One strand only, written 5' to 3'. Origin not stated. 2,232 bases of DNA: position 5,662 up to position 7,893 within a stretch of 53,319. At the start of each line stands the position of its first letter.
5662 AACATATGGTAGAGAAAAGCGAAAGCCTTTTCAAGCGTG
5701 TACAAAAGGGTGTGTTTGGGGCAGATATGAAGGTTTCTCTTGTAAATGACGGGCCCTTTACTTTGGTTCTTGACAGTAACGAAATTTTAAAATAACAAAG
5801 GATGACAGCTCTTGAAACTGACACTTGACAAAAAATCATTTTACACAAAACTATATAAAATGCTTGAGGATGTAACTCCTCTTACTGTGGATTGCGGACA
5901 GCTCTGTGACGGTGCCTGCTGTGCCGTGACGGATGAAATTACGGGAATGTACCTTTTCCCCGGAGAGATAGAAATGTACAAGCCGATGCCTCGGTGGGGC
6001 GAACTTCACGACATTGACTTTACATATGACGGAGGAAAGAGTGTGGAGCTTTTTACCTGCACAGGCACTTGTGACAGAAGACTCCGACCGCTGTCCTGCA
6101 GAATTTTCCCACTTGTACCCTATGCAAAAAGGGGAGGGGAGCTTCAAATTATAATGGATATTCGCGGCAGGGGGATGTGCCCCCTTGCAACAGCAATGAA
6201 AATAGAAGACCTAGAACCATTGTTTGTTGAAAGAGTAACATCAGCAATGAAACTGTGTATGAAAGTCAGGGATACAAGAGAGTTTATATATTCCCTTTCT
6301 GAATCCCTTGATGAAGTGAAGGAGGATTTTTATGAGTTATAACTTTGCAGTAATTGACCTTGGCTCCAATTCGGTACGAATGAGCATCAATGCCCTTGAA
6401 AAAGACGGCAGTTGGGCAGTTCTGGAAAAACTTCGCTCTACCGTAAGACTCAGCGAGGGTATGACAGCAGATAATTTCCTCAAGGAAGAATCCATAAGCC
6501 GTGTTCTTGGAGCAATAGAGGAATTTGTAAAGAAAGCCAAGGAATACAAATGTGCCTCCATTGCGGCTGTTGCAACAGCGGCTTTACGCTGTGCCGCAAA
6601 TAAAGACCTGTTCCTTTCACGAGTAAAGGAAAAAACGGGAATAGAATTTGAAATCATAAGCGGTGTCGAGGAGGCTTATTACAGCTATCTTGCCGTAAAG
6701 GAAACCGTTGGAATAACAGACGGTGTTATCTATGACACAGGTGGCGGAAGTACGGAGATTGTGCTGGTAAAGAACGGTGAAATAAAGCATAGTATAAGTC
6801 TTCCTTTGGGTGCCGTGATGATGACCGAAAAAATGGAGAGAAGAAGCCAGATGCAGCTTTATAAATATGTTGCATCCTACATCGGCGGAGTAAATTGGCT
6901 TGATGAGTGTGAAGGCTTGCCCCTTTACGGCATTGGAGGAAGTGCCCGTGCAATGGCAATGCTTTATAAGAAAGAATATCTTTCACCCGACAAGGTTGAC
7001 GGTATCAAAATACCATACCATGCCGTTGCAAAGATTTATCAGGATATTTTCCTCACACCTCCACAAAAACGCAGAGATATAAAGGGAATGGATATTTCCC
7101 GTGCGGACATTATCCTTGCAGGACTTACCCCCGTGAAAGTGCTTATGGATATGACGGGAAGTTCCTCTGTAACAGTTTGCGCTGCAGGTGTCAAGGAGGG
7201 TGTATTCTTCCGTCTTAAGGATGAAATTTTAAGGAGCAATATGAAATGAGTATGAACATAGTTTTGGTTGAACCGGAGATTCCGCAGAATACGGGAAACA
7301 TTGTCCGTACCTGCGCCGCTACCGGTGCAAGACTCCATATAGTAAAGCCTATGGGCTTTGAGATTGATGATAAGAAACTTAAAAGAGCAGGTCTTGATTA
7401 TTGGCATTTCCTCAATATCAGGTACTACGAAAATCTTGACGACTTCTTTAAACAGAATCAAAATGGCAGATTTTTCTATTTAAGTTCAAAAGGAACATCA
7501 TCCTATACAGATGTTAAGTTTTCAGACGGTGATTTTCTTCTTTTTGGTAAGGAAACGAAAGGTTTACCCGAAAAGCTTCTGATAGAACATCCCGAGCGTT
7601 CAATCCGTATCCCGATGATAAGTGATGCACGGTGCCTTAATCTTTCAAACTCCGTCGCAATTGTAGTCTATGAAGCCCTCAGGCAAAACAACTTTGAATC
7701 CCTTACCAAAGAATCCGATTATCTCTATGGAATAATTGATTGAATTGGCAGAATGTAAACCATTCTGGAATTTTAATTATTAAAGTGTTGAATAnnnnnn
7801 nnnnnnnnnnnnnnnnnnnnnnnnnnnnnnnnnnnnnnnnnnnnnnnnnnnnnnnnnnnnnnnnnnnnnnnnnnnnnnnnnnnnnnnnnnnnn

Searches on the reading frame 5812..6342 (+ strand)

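Call 5: search_protein_families(library=pfam, proteins=[window:5812-6342:+], max_evalue=1)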
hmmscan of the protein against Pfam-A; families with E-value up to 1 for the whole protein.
window:5812-6342:+ (176 aa): 1 family
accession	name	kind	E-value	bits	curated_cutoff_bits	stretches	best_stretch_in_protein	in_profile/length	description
PF10157.14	BORCS6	-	0.06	14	35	0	9-44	25-60/101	BLOC-1-related complex sub-unit 6 C-terminal helix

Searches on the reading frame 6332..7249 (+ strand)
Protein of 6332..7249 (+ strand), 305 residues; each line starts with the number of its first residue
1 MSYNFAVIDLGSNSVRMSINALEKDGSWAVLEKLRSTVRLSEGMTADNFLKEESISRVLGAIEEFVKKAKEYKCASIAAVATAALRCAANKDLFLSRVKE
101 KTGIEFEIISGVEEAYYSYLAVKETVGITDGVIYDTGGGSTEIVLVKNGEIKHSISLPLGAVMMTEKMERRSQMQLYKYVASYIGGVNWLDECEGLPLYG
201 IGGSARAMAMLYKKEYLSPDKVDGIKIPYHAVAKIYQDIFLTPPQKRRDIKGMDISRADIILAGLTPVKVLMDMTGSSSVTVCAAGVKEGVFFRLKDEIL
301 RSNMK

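Call 5: search_protein_families(library=pfam, proteins=[window:6332-7249:+], max_evalue=1)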
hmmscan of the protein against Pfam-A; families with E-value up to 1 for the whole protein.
window:6332-7249:+ (305 aa): 2 families
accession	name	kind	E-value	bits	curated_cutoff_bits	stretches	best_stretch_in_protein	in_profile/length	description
PF02541.22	Ppx-GppA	-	1.3e-53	182.8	27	1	24-295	6-281/285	Ppx/GppA phosphatase family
PF14450.12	FtsA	-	0.0039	18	31.8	1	135-166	4-35/127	Cell division protein FtsA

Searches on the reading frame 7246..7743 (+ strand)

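Call 5: search_protein_families(library=pfam, proteins=[window:7246-7743:+], max_evalue=1)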
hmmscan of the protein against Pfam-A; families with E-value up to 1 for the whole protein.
window:7246-7743:+ (165 aa): 1 family
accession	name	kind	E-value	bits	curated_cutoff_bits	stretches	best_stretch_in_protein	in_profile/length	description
PF00588.24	SpoU_methylase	-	9.6e-36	123.4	29.7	1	3-142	2-142/142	SpoU rRNA Methylase family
